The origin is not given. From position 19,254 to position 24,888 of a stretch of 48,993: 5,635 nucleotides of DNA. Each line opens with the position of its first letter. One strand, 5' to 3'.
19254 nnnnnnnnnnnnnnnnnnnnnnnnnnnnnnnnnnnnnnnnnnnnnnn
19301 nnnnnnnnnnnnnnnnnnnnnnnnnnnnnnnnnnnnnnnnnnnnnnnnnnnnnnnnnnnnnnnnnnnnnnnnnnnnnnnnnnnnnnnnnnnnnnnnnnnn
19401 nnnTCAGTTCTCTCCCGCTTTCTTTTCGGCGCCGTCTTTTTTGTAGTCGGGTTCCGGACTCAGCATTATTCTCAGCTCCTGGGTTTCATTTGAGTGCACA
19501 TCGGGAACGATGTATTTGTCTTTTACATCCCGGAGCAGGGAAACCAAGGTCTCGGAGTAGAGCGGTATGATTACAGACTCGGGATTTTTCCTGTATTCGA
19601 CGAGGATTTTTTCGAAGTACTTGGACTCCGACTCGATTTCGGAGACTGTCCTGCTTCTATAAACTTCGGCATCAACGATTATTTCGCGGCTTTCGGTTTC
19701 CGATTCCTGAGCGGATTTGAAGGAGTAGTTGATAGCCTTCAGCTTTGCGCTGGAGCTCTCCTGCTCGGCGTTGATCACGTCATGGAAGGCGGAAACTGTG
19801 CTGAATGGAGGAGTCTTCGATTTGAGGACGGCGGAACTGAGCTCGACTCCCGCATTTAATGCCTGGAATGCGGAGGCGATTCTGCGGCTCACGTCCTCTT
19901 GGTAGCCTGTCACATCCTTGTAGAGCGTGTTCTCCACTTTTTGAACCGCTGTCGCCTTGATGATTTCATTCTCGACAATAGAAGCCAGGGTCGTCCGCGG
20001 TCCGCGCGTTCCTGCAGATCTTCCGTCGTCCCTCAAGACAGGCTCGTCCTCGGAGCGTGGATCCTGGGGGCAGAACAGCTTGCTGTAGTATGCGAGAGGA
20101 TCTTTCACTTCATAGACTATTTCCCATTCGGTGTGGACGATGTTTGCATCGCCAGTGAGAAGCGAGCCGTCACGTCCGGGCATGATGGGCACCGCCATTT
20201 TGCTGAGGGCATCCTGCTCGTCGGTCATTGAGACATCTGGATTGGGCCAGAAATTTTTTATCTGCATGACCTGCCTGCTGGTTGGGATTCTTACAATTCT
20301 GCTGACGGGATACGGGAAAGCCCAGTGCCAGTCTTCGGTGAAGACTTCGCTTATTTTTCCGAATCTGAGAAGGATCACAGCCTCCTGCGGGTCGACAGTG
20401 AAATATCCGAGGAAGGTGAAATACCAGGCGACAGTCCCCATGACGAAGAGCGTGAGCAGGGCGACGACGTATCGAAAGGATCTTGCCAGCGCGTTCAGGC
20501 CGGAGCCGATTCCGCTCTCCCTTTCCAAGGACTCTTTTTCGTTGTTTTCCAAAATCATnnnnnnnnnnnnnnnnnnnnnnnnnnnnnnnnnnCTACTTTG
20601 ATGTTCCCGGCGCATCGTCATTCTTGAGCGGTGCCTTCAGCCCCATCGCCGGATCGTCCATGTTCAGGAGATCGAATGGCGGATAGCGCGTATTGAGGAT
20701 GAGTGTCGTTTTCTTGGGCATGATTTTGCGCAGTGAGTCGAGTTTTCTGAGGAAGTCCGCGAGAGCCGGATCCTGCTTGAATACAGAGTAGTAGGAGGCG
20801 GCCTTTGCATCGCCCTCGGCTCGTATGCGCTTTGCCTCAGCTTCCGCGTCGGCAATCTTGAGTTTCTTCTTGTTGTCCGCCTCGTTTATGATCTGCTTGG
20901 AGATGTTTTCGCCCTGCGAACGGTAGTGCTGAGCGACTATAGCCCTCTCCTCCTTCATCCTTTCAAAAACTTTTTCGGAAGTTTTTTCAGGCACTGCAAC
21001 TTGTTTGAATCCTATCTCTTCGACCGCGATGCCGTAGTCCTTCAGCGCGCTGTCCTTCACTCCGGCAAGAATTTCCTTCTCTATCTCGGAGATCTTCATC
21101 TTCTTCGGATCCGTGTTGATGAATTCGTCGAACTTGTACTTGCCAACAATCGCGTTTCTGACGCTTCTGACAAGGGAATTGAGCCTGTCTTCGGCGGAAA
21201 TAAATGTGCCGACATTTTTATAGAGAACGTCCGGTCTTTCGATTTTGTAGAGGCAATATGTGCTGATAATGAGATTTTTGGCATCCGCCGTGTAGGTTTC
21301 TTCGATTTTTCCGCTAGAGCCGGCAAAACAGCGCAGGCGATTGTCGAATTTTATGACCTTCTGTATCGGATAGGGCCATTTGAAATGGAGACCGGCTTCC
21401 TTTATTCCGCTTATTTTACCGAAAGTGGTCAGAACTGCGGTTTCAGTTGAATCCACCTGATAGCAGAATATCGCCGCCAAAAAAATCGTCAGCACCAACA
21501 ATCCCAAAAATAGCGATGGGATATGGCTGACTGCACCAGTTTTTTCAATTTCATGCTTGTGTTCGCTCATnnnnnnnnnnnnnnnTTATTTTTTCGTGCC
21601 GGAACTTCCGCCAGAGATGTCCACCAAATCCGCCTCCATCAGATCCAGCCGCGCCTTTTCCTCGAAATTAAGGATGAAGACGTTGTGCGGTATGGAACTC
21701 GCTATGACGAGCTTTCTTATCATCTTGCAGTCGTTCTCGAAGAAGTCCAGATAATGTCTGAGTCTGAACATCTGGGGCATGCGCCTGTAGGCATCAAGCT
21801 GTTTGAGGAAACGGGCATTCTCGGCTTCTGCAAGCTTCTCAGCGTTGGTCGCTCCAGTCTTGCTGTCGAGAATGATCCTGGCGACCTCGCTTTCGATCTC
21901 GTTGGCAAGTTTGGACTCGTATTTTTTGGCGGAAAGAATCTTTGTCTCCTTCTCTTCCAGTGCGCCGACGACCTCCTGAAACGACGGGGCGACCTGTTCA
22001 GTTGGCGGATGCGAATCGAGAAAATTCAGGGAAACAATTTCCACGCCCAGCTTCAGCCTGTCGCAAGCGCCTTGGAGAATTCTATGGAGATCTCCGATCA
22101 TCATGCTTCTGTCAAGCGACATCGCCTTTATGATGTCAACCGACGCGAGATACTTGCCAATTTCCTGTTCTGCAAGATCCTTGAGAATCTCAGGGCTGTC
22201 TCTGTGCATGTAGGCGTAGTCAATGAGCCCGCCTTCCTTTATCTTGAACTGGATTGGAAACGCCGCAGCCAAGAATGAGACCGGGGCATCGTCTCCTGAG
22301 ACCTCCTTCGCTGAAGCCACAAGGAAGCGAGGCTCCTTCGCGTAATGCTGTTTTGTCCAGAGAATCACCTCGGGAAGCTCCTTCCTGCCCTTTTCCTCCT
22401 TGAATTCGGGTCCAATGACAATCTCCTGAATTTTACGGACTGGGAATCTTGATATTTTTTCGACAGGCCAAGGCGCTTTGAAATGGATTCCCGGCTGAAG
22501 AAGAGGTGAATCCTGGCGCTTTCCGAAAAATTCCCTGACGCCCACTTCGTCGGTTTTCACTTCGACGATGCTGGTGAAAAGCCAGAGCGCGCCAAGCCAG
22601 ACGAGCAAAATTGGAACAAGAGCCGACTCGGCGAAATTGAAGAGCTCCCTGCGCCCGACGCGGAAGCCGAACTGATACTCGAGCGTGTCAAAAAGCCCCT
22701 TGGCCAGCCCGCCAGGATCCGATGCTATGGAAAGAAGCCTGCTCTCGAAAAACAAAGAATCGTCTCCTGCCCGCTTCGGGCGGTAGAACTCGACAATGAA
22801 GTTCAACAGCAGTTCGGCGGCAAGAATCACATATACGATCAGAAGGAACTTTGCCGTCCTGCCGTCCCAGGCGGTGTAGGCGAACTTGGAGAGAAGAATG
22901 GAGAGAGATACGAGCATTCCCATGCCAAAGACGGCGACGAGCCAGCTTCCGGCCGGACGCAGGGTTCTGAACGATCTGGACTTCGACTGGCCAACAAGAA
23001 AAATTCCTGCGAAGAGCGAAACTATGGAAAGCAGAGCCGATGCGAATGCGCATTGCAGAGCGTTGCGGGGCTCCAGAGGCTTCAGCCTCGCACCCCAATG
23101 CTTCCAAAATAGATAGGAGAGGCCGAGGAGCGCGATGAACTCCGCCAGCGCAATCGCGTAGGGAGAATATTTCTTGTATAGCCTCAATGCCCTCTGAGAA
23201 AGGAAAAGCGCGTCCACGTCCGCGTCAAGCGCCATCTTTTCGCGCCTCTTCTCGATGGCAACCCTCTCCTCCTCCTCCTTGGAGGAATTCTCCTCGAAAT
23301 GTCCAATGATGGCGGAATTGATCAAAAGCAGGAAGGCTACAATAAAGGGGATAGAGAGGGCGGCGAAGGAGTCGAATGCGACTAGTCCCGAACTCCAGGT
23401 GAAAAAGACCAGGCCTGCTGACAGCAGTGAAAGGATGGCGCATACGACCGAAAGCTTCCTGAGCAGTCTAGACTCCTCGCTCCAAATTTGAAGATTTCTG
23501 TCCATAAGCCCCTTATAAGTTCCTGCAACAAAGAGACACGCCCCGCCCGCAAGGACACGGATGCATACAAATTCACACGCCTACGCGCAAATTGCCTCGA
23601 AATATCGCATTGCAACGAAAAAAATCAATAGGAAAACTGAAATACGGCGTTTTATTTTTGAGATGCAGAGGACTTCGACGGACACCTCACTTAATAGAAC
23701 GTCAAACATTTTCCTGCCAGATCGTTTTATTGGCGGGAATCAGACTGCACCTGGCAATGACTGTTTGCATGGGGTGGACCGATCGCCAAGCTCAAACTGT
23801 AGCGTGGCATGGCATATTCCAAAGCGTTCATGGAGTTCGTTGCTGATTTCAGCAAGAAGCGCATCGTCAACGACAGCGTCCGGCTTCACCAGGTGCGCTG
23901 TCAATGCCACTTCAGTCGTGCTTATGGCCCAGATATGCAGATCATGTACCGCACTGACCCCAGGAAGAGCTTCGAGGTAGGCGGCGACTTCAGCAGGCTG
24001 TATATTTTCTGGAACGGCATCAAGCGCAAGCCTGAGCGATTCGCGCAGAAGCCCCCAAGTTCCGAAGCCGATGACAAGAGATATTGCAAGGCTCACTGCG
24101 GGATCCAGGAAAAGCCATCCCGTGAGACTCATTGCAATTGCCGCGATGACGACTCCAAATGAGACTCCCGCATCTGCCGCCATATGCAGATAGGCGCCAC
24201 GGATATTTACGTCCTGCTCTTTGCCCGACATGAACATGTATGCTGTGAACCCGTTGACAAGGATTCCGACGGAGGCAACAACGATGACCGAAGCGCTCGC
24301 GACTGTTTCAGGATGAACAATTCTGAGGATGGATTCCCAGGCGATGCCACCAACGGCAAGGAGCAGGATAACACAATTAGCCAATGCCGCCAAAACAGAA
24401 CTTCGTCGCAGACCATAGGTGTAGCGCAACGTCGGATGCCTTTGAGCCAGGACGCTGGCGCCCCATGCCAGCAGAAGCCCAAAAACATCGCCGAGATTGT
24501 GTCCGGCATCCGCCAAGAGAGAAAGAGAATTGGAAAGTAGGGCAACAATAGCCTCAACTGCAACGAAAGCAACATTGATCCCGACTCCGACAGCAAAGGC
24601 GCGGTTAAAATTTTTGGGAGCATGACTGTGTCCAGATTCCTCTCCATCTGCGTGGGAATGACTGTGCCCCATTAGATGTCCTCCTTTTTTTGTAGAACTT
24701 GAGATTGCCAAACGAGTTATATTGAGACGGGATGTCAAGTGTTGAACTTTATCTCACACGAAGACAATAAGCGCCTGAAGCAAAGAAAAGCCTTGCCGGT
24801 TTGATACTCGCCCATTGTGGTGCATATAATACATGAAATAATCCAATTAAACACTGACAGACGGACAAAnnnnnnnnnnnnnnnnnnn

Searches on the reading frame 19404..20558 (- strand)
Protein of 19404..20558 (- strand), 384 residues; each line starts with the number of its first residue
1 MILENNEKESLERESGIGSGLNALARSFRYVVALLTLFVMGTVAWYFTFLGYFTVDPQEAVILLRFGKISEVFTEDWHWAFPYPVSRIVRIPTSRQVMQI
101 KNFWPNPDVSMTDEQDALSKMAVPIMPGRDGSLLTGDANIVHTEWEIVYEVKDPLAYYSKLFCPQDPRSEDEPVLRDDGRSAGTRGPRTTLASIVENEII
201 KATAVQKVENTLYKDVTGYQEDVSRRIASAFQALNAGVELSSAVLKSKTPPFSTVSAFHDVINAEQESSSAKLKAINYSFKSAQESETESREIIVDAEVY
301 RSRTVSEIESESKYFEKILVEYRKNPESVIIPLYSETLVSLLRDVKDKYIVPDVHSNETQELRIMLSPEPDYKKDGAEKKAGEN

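Call 23: search_protein_families(library=pfam, proteins=[window:19404-20558:-], max_evalue=0.00001)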
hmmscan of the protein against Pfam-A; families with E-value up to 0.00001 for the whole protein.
window:19404-20558:- (384 aa): 1 family
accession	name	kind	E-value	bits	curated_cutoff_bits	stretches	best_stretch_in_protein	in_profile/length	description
PF01145.31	Band_7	-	7.1e-15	55.9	23.6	1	54-272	2-166/176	SPFH domain / Band 7 family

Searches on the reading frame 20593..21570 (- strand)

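Call 23: search_protein_families(library=pfam, proteins=[window:20593-21570:-], max_evalue=0.00001)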
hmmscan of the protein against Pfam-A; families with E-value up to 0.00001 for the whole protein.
window:20593-21570:- (325 aa): 1 family
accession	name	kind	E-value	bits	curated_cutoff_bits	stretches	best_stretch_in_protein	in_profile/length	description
PF01145.31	Band_7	-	6.3e-24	85.4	23.6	1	38-221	2-175/176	SPFH domain / Band 7 family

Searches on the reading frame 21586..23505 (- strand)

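Call 23: search_protein_families(library=pfam, proteins=[window:21586-23505:-], max_evalue=0.00001)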
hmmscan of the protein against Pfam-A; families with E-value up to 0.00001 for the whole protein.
window:21586-23505:- (639 aa): 1 family
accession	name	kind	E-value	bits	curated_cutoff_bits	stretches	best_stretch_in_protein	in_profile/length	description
PF01145.31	Band_7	-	5.7e-11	43.2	23.6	1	315-528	2-174/176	SPFH domain / Band 7 family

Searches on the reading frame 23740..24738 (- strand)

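Call 23: search_protein_families(library=pfam, proteins=[window:23740-24738:-], max_evalue=0.00001)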
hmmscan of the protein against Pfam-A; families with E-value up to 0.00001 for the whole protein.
window:23740-24738:- (332 aa): 2 families
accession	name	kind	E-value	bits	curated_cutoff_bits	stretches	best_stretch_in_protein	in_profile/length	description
PF01545.26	Cation_efflux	-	2e-36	126.1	26.6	1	50-236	3-195/198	Cation efflux family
PF16916.11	ZT_dimer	-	3.9e-12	46.5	26.7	1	245-316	3-76/78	Dimerisation domain of Zinc Transporter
